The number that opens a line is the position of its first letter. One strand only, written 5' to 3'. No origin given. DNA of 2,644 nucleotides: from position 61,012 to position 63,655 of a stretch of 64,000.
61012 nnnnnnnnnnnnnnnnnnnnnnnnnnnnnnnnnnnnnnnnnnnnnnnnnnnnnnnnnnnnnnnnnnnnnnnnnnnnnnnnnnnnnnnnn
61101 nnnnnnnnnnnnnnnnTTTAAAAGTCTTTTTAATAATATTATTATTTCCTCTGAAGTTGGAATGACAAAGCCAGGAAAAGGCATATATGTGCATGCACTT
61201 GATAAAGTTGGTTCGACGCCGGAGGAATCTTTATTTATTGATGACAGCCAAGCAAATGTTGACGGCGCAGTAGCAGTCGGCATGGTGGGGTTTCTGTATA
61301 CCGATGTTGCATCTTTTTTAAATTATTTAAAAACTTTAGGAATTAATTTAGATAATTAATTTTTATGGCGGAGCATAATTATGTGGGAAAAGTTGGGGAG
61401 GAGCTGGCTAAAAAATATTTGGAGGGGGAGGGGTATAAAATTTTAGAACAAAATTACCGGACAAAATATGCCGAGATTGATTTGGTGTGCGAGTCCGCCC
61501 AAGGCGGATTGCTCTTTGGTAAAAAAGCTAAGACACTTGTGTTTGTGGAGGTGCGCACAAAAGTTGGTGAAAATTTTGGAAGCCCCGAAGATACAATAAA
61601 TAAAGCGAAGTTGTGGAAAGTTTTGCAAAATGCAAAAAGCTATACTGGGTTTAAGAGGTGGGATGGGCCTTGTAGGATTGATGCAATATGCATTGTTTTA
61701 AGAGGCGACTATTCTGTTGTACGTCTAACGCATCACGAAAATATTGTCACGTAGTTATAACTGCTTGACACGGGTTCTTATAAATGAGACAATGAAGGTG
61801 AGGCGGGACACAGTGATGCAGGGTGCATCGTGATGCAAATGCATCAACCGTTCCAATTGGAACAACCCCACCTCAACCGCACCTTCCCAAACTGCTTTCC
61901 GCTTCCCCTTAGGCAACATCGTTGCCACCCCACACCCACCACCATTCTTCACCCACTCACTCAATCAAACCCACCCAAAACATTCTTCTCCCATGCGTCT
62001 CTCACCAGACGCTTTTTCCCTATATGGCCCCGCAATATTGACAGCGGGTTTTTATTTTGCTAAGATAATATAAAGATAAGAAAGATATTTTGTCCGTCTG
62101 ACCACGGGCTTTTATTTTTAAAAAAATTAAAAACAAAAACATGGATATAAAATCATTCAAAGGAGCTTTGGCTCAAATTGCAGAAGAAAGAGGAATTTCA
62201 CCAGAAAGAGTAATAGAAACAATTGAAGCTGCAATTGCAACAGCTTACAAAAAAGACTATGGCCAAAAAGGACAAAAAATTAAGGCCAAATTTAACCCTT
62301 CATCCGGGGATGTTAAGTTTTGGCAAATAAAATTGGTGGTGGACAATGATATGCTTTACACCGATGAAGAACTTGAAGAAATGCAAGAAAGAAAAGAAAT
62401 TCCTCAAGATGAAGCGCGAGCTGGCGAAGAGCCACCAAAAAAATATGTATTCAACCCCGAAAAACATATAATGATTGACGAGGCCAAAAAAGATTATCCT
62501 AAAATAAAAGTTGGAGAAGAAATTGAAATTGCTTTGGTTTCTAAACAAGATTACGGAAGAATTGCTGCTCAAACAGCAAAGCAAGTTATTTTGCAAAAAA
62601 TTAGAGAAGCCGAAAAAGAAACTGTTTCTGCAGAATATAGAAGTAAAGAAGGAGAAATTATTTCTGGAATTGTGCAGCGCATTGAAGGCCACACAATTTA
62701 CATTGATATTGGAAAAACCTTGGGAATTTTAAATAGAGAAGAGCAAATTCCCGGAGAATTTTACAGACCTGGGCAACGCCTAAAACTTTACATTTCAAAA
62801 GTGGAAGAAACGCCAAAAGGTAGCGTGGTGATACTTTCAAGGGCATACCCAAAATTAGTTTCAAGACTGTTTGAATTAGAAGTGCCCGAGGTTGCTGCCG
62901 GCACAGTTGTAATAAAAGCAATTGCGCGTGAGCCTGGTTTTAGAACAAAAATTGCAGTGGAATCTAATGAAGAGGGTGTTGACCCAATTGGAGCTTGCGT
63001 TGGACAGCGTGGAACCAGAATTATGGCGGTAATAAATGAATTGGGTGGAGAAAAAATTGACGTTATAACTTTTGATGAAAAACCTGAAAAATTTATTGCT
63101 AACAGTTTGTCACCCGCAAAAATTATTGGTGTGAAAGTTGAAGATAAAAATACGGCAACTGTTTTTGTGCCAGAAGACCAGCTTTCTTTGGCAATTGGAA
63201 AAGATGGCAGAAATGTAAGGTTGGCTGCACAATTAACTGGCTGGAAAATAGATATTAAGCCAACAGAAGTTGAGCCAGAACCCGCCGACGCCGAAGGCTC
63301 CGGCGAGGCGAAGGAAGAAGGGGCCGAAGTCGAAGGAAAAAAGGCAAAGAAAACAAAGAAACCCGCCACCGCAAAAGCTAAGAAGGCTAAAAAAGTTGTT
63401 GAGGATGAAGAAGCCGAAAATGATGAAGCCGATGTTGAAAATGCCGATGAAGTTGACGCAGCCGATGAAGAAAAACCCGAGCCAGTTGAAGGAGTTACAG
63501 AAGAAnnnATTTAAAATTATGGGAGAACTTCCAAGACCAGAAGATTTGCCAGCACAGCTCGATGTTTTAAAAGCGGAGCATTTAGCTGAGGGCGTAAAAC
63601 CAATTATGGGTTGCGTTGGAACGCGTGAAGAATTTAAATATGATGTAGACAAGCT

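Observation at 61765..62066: Noncoding unit with a 70-nt G-free C-rich tract, flanked by a duplicated promoter upstream of nusA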

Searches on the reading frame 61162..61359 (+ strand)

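Call 91: search_protein_families(library=pfam, proteins=[window:61162-61359:+], max_evalue=0.001)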
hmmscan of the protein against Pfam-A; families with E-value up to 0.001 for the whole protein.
window:61162-61359:+ (65 aa): 3 families
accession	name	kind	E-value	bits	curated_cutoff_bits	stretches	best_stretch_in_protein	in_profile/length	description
PF13242.12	Hydrolase_like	-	5.8e-05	23.4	22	1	2-47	3-49/75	HAD-hyrolase-like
PF00702.32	Hydrolase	-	6.6e-05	23.8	26.4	1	3-40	154-191/191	haloacid dehalogenase-like hydrolase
PF13419.12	HAD_2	-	0.00072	20.2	23.8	0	2-41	134-173/178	Haloacid dehalogenase-like hydrolase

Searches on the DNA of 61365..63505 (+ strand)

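Call 6: search_rna_families(source=window, start=61600, end=62250, threshold=evalue, max_evalue=10, show_alignments=3)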
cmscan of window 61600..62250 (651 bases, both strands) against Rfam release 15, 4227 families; matches with E-value up to 10: 5.
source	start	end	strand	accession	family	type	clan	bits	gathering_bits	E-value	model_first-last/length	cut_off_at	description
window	62027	62117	+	RF02837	anti-hemB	Gene; sRNA;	-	18.6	49.5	0.088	1-81/81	no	Burkholderia RNA 7 (anti-hemB)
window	62091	62159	-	RF01574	DdR6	Gene; snRNA; snoRNA; CD-box;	-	17.2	90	4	1-86/86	no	Dictyostelium snoRNA DdR6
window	61600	61636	+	RF01667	rox1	Cis-reg;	-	16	58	2.9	23-59/59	5'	Drosophila rox1 ncRNA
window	62090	62119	+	RF02162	XIST_A_REPEAT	Gene; sRNA;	-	15.8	33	0.68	1-37/37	no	XIST RNA A repeat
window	61959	62169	-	RF01946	KCNQ1OT1_1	Gene; lncRNA;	-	7.7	70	1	268-464/464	no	KCNQ1 overlapping transcript 1 conserved region 1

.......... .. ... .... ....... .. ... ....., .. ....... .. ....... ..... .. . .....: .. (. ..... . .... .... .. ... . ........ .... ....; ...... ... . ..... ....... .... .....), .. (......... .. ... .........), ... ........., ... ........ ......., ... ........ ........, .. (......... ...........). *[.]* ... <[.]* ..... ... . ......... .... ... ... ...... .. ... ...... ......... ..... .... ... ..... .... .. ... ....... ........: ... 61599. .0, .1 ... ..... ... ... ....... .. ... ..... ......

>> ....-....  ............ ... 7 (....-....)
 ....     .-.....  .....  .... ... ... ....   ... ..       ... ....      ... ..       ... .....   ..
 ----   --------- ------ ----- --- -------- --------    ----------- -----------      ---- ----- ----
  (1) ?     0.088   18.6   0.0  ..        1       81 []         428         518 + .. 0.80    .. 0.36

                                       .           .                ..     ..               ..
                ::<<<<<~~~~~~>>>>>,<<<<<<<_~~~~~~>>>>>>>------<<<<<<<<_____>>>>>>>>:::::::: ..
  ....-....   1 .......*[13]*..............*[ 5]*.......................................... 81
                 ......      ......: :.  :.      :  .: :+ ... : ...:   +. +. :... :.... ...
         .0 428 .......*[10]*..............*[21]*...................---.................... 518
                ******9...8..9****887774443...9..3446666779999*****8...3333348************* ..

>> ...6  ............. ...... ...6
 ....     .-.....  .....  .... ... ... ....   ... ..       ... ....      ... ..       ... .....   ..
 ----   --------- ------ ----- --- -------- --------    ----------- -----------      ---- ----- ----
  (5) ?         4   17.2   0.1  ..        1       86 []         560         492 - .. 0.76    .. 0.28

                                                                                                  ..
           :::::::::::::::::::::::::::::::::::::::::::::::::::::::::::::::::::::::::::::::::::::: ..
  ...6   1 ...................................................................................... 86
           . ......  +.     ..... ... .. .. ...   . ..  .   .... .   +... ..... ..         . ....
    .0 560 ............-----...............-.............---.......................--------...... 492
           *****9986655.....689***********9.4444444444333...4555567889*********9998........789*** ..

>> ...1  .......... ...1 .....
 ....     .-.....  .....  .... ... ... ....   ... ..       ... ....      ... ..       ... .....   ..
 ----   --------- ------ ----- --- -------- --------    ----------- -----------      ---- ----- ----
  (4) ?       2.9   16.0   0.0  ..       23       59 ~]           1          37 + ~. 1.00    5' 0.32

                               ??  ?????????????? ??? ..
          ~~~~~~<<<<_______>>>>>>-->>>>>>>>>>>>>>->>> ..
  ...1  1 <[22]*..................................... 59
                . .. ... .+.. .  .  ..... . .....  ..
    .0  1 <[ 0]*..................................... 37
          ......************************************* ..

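Call 33: search_rna_families(sources=[L001, L003, L007, L009, L012, L021, L082, L081, L006], threshold=evalue, max_evalue=1)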
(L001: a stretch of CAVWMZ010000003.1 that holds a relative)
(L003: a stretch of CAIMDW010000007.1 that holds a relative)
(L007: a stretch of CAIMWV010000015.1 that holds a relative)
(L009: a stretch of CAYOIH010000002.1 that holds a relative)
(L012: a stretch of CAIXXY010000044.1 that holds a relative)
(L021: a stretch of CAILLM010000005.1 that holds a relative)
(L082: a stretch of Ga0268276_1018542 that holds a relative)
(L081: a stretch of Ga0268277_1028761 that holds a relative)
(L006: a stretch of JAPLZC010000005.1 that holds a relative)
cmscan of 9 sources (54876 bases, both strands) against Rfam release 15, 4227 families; matches with E-value up to 1: 4.
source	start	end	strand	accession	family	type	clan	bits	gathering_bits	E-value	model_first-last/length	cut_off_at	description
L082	2099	2207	+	RF01223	snR13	Gene; snRNA; snoRNA; CD-box;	CL00045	28.6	47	0.64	1-124/124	no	Small nucleolar RNA snR13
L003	5958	6048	+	RF00106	RNAI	Gene; antisense;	-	27.8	47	0.39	1-102/102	no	RNAI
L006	2153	2234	+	RF04148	MIR844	Gene; miRNA;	-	26.2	70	0.29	1-114/114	no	MIR844 microRNA precursor family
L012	1036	1109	+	RF03605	MIR4221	Gene; miRNA;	-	25.4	100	0.86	22-111/132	no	MIR4221 microRNA precursor family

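Call 73: search_rna_families(sources=[L091, L089, L085, L087, L084], threshold=evalue, max_evalue=1)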
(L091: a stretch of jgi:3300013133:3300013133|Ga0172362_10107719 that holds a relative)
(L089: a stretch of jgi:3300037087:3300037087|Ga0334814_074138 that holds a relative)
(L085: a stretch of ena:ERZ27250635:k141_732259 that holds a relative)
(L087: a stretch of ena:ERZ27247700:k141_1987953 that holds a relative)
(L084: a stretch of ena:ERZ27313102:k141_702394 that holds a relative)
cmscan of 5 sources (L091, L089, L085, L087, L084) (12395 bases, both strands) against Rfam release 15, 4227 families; matches with E-value up to 1: 2.
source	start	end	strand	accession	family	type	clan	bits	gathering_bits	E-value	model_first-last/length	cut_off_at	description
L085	2244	2328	+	RF00815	mir-244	Gene; miRNA;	-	31.1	62.5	0.0024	1-94/94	no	mir-244 microRNA precursor family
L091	675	751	+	RF00506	Thr_leader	Cis-reg; leader;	-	25.4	55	0.31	1-118/118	no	Threonine operon leader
